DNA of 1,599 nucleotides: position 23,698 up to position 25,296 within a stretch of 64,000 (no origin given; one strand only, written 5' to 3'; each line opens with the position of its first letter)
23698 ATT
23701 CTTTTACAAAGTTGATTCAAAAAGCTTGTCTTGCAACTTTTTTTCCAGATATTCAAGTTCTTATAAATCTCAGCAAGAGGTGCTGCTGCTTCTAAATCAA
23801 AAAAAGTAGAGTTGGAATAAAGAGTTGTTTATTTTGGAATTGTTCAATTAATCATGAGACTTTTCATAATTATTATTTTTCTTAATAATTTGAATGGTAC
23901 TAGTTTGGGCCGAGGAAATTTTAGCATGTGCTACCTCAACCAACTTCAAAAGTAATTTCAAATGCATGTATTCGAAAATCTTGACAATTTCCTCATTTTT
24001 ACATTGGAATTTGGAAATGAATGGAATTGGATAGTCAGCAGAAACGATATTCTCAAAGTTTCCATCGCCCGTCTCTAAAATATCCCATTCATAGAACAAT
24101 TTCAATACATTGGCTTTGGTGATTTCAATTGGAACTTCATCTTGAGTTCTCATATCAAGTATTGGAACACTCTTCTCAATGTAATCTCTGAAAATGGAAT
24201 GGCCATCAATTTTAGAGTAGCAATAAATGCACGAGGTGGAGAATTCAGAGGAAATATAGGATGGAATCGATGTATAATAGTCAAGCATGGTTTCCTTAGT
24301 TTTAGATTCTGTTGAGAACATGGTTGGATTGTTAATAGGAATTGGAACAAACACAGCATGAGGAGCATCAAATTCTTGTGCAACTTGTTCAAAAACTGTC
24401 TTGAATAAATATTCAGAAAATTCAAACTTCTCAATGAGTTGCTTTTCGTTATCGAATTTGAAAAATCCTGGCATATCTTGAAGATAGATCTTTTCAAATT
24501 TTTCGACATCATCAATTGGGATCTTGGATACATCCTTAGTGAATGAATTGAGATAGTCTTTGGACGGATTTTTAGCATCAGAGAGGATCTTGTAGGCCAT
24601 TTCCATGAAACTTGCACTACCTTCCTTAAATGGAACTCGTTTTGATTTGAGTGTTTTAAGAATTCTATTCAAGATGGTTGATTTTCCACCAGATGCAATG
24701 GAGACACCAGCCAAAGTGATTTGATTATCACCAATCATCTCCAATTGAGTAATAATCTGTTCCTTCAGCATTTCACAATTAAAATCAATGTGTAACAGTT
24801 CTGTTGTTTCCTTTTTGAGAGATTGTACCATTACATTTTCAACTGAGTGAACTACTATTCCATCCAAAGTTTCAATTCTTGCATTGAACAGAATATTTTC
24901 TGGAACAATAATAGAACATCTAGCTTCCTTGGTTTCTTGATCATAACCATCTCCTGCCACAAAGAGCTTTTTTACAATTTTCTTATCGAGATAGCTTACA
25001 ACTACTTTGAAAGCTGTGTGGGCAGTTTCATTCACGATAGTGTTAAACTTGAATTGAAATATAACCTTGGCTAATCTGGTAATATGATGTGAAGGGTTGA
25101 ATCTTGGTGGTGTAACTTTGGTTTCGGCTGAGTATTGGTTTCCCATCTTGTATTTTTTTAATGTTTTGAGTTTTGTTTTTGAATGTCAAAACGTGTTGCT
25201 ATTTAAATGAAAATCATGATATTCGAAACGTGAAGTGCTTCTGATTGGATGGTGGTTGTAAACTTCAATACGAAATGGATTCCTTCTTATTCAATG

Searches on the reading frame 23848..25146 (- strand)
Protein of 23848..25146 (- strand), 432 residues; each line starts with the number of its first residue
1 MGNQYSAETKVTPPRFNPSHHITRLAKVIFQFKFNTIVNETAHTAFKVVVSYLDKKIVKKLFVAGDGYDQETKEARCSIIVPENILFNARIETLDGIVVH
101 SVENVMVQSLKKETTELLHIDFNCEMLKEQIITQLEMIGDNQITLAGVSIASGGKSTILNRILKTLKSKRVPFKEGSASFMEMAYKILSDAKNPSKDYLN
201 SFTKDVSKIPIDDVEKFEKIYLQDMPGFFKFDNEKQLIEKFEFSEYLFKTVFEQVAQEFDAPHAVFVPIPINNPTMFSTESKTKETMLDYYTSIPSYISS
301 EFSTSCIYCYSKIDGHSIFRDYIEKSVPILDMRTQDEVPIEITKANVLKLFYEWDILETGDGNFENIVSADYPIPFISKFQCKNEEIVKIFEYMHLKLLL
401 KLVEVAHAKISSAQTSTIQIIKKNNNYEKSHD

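Call 5: search_protein_families(library=pfam, proteins=[window:23848-25146:-])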
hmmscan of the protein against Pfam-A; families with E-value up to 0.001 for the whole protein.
window:23848-25146:- (432 aa): 0 families

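Call 9: find_homologous_proteins(query=window:23848-25146:-)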
Query window:23848-25146:- (432 aa): 1 proteins with E <= 0.001 among 4677 candidates.
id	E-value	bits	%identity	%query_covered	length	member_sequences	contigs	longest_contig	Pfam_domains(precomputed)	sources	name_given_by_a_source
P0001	1.5e-282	954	100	100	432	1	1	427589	-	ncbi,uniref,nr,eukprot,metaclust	ncbi:predicted protein [Naegleria gruberi]|uniref:Predicted protein n=1 Tax=Naegleria gruberi TaxID=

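Call 16: find_encoding_contigs(protein=P0001, flank=10000, max_places=4)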
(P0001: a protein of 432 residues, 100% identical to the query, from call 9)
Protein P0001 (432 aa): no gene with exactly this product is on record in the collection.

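Call 25: list_cluster_members(proteins=[P0001, P0002, P0004])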
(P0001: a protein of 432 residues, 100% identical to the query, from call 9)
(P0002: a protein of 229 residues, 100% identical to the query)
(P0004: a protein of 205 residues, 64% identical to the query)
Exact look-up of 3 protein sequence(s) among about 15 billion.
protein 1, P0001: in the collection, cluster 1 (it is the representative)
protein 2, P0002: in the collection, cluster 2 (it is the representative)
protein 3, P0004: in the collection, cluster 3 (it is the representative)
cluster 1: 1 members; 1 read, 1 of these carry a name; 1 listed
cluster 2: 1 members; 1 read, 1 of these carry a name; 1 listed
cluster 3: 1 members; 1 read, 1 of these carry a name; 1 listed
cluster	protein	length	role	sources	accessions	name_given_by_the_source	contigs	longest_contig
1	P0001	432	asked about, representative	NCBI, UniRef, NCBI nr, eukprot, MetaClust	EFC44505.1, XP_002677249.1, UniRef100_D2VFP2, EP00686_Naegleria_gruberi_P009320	predicted protein [Naegleria gruberi] | Predicted protein n=1 Tax=Naegleria gruberi TaxID=5762 RepID=D2VFP2_NAEGR | uncharacterized protein NAEGRDRAFT_58069 [Naegleria gruberi]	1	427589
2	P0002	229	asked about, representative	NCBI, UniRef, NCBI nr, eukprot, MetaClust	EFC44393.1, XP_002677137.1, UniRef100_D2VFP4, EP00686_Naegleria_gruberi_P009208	predicted protein [Naegleria gruberi] | Predicted protein n=1 Tax=Naegleria gruberi TaxID=5762 RepID=D2VFP4_NAEGR | uncharacterized protein NAEGRDRAFT_67696 [Naegleria gruberi]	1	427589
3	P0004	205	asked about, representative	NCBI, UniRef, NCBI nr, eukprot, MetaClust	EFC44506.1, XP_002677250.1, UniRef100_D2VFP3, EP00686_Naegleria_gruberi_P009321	predicted protein [Naegleria gruberi] | Predicted protein n=1 Tax=Naegleria gruberi TaxID=5762 RepID=D2VFP3_NAEGR | uncharacterized protein NAEGRDRAFT_49159 [Naegleria gruberi]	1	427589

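Call 33: search_protein_families(library=pfam, proteins=[window:23848-25146:-], max_evalue=10)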
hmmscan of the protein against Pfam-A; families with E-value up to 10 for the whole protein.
window:23848-25146:- (432 aa): 1 family
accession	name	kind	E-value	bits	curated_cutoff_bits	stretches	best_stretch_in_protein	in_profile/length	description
PF01926.29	MMR_HSR1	-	0.027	15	21.9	1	154-242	11-71/113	50S ribosome-binding GTPase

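Call 42: search_protein_representatives(protein=window:23848-25146:-)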
Query: 432 residues. Proteins with E-value up to 0.001 (for the whole library): 4; up to 1e-10: 2; up to 1e-30: 2. The best 4 are listed.
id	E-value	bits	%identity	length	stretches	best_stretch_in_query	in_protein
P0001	4.9e-283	954.2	100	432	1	1-432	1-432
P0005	1.7e-49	185.2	32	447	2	20-249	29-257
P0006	3.9e-10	55.6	27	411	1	66-335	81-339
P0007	5.3e-06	42.0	55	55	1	349-400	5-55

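Call 43: list_cluster_members(proteins=[P0005, P0006, P0007])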
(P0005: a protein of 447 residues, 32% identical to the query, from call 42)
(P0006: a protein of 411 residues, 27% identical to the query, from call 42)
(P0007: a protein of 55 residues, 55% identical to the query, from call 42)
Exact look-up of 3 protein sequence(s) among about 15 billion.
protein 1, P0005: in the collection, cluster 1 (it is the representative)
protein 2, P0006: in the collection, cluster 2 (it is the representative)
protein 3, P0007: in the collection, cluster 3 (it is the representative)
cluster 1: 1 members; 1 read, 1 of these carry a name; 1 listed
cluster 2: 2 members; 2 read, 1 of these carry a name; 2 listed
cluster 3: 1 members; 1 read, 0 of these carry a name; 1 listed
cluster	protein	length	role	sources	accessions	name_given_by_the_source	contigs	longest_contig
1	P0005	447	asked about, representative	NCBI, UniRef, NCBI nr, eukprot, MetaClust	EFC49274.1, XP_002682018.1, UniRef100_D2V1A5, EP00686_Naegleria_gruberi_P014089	predicted protein [Naegleria gruberi] | Predicted protein n=1 Tax=Naegleria gruberi TaxID=5762 RepID=D2V1A5_NAEGR | uncharacterized protein NAEGRDRAFT_62815 [Naegleria gruberi]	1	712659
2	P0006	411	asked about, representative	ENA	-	-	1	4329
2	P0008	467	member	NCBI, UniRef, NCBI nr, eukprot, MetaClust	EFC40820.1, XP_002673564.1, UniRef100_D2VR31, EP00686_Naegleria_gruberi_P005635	hypothetical protein NAEGRDRAFT_58985 [Naegleria gruberi] | Uncharacterized protein n=1 Tax=Naegleria gruberi TaxID=5762 RepID=D2VR31_NAEGR | uncharacterized protein NAEGRDRAFT_58985 [Naegleria gruberi]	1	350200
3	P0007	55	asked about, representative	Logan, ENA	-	-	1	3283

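Call 44: find_encoding_contigs(protein=P0006, flank=10000)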
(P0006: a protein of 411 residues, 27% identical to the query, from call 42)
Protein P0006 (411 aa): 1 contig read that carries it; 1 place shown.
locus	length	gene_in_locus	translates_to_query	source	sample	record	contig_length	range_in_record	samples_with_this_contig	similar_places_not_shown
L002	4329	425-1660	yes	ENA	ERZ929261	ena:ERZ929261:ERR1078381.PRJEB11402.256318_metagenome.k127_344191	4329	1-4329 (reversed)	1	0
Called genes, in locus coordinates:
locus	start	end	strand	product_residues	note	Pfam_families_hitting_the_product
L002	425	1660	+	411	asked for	-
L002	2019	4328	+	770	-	?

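Call 45: find_encoding_contigs(protein=P0007, flank=10000)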
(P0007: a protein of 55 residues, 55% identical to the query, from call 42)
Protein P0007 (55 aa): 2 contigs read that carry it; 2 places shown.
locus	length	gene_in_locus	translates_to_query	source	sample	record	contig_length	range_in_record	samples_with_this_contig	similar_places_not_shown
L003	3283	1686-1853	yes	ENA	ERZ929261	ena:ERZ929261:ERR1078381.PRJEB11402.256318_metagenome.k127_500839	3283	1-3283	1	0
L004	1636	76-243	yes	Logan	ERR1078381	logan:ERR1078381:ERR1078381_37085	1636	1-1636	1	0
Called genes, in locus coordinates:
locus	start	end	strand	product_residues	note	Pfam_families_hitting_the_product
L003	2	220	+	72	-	?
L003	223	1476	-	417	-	PF10340:Say1_Mug180, PF07859:Abhydrolase_3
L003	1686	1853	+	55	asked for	-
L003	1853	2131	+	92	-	-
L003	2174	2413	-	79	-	-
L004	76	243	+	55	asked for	-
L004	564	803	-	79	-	-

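Call 50: find_homologous_proteins(query=P0005)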
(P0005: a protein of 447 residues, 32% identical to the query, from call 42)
Query P0005 (447 aa): 1 proteins with E <= 0.001 among 4106 candidates.
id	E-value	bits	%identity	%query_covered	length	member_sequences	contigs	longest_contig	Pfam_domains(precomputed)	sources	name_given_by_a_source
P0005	9.2e-297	1002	100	100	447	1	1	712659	-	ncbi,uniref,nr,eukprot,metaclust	ncbi:predicted protein [Naegleria gruberi]|uniref:Predicted protein n=1 Tax=Naegleria gruberi TaxID=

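Call 51: find_encoding_contigs(protein=P0005, flank=10000)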
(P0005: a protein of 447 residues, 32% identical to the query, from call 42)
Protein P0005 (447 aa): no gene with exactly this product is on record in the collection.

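Call 52: find_encoding_contigs(protein=P0008, flank=10000)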
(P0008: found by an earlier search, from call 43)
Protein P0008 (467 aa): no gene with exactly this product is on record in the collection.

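Call 54: find_related_loci(query=A2, collection=metagenome_contigs, flank=3000)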
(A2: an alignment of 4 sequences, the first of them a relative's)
Query A2 (432 aa) in metagenome_contigs; peptide patterns used: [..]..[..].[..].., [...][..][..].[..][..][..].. (x = any residue, [..] = any of these).
246 stretches matched a pattern, but none encodes a relative of the query by tblastn (E <= 1e-3).

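Call 68: predict_structure(alignment_id=A2)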
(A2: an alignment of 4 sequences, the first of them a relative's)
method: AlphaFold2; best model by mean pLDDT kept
length: 432 residues; sequences in the alignment: 4
mean_pLDDT: 44.3   pTM: 0.31
mean pLDDT of the five models: 44.3, 42.8, 41.6, 40.2, 34.4
residues with pLDDT >= 90: 0; 70-90: 49; 50-70: 85; < 50: 298
segments of 3 or more residues with pLDDT < 50: 1-18, 25-27, 65-67, 108-122, 139-158, 165-241, 262-292, 294-298, 304-391, 408-432
pLDDT, mean of each block of 10 residues (from residue 1): 28 34 56 75 79 76 56 65 71 82 63 30 58 54 40 42 48 37 33 26 24 35 39 41 51 51 46 35 41 49 45 32 29 28 32 31 28 24 41 50 49 28 25 27
secondary structure, 60 per line:
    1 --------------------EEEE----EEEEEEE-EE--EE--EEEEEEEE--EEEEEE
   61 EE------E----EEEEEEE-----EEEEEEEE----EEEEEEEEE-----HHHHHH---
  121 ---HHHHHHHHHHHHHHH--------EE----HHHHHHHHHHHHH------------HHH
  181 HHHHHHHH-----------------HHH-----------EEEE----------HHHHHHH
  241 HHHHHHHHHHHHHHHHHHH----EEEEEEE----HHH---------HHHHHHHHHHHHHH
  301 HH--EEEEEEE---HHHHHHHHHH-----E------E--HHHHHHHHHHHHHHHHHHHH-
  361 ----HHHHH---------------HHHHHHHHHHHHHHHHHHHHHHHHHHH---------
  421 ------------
elements in order: E21-24 E29-35 E45-52 E55-62 E74-80 E86-93 E98-106 H112-117 H124-138 H153-165 H178-188 E220-223 H234-259 E264-270 H287-302 E305-311 H315-324 H340-359 H365-369 H385-411

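Call 70: search_solved_structures(query=A2, max_evalue=10)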
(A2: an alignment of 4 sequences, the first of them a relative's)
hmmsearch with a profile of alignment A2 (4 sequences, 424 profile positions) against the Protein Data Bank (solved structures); distinct sequences matched with E-value up to 10: 12.
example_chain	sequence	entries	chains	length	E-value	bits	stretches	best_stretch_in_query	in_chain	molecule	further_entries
1tq6_A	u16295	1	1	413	0.042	16.1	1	113-164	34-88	interferon-inducible GTPase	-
1tq4_A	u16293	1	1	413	0.11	14.7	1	113-164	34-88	interferon-inducible GTPase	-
1tpz_A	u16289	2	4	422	0.13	14.5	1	113-164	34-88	interferon-inducible GTPase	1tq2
1tqd_A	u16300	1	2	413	0.13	14.5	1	113-164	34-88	interferon-inducible GTPase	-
4lv5_B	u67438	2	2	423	0.14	14.4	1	113-164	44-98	Interferon-inducible GTPase 1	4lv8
2fs1_A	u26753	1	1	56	0.66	12.2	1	128-170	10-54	PSD-1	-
9bhw_B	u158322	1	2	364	0.71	12.1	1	127-175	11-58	Neuronal-specific septin-3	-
7aoi_XL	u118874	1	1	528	0.78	11.9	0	139-165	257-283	GTP-binding protein, putative,mt-EngA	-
6xaf_A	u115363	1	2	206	0.93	11.7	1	144-173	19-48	Leucine-rich repeat serine/threonine-protein kinase 2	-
6oje_A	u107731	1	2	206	0.93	11.7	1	144-173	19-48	Leucine-rich repeat serine/threonine-protein kinase 2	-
6ojf_A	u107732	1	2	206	0.93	11.7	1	144-173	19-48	Leucine-rich repeat serine/threonine-protein kinase 2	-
6yxx_EA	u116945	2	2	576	0.94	11.7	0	139-165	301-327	mt-EngA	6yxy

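Call 71: search_protein_families(library=pfam, alignment_id=A2, max_evalue=1)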
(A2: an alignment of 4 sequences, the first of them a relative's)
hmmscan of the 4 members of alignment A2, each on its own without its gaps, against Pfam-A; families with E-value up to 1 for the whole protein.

A. member 1, P0001 (432 aa): 1 family
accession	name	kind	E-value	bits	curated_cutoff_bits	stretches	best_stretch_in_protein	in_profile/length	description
PF01926.29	MMR_HSR1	-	0.027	15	21.9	1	154-242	11-71/113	50S ribosome-binding GTPase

B. families by the number of members that match (of 4 scanned): 4 families
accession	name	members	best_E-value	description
PF01926.29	MMR_HSR1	4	0.027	50S ribosome-binding GTPase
PF07693.20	KAP_NTPase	2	0.032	KAP family P-loop domain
PF00005.33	ABC_tran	2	0.047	ABC transporter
PF25200.1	DUF7833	1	0.95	Family of unknown function (DUF7833)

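Call 79: search_solved_structures(query=A2, max_evalue=0.2, show_alignments=1)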
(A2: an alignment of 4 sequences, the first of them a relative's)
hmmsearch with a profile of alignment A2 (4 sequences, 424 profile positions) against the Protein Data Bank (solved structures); distinct sequences matched with E-value up to 0.2: 5.
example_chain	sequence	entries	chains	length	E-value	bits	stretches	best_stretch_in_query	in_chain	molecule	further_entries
1tq6_A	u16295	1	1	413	0.042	16.1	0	113-164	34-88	interferon-inducible GTPase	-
1tq4_A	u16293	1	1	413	0.11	14.7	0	113-164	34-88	interferon-inducible GTPase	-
1tpz_A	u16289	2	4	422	0.13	14.5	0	113-164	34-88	interferon-inducible GTPase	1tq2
1tqd_A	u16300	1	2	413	0.13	14.5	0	113-164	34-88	interferon-inducible GTPase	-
4lv5_B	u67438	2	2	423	0.14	14.4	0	113-164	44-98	Interferon-inducible GTPase 1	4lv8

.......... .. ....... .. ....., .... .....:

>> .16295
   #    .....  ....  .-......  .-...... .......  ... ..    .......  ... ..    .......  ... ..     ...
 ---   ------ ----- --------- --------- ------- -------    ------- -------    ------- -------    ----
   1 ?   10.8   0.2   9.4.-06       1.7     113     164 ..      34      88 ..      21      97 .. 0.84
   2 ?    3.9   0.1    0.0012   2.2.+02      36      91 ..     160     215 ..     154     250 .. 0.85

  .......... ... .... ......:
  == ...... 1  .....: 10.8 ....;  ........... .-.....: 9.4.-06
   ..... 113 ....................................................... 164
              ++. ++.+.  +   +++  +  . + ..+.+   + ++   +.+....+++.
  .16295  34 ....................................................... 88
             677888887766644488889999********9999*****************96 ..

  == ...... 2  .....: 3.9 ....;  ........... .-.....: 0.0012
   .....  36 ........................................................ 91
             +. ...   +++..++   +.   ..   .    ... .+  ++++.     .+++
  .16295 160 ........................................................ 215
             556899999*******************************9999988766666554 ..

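Call 81: search_protein_families(library=pfam, proteins=[L002:2019-4328:+], max_evalue=0.01)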
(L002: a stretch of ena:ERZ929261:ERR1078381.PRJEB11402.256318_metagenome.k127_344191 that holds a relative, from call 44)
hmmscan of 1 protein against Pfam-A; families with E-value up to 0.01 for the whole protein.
L002:2019-4328:+ (770 aa): 0 families

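Call 91: fold_search(model_id=the predicted structure, library=pdb)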
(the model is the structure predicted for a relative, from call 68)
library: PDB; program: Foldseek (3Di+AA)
matches with E <= 10: 1122; with E <= 0.001: 2
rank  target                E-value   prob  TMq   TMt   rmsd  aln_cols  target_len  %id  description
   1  1fg9_E                4.6e-04  1.00  0.16  0.33   4.4        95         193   15  3:1 COMPLEX OF INTERFERON-GAMMA RECEPTOR WITH INTERFERON-GAMMA DIMER (released 2000-08-11)
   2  2ic2_B                9.0e-04  1.00  0.16  0.49   5.4       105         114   14  Crystal Structure of the First FNIII Domain of Ihog (released 2006-10-24)
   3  1fg9_D                1.1e-03  1.00  0.16  0.30   5.2       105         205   14  3:1 COMPLEX OF INTERFERON-GAMMA RECEPTOR WITH INTERFERON-GAMMA DIMER (released 2000-08-11)
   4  4wtw_B                1.5e-03  1.00  0.16  0.57   4.1        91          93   10  Crystal structure of the third FnIII domain of integrin beta4 (released 2015-02-11)
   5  6gvl_A                1.6e-03  1.00  0.17  0.33   3.8        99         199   13  Second pair of Fibronectin type III domains of integrin beta4 bound to the bullous pemphigoid antigen BP230 (BPAG1e) (released 2019-03-20)
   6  4wtw_A                2.1e-03  1.00  0.15  0.57   3.9        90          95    9  Crystal structure of the third FnIII domain of integrin beta4 (released 2015-02-11)
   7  6e3k_C                2.7e-03  1.00  0.16  0.31   4.5       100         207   14  Interferon gamma signalling complex with IFNGR1 and IFNGR2 (released 2019-02-27)
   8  6gq3_A                2.9e-03  0.18  0.16  0.14  27.1       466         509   12  Human asparagine synthetase (ASNS) in complex with 6-diazo-5-oxo-L-norleucine (DON) at 1.85 A resolution (released 2019-09-18)
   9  1fyh_B                3.5e-03  1.00  0.16  0.32   4.5        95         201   12  1:1 COMPLEX BETWEEN AN INTERFERON GAMMA SINGLE-CHAIN VARIANT AND ITS RECEPTOR (released 2000-10-11)
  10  6e3k_D                4.2e-03  1.00  0.16  0.32   4.6        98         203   15  Interferon gamma signalling complex with IFNGR1 and IFNGR2 (released 2019-02-27)
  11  1fg9_C                4.5e-03  1.00  0.16  0.30   4.9       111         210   13  3:1 COMPLEX OF INTERFERON-GAMMA RECEPTOR WITH INTERFERON-GAMMA DIMER (released 2000-08-11)
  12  5kqv_E                4.7e-03  1.00  0.19  0.14   5.0       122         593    8  Insulin receptor ectodomain construct comprising domains L1,CR,L2, FnIII-1 and alphaCT peptide in complex with bovine  (released 2017-07-19)
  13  6e3l_C                5.1e-03  1.00  0.16  0.31   4.6        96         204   16  Interferon gamma signalling complex with IFNGR1 and IFNGR2 (released 2019-02-27)
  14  6hyf_C                5.1e-03  1.00  0.14  0.54   4.2        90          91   10  Crystal structure of the third FNIII domain from rat beta4 integrin, a binding site for periaxin (released 2019-05-08)
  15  4lpt_D                5.4e-03  1.00  0.16  0.63   4.0       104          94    8  Crystal structure of monomeric TENCON variant P54CR4-31 (released 2014-01-29)
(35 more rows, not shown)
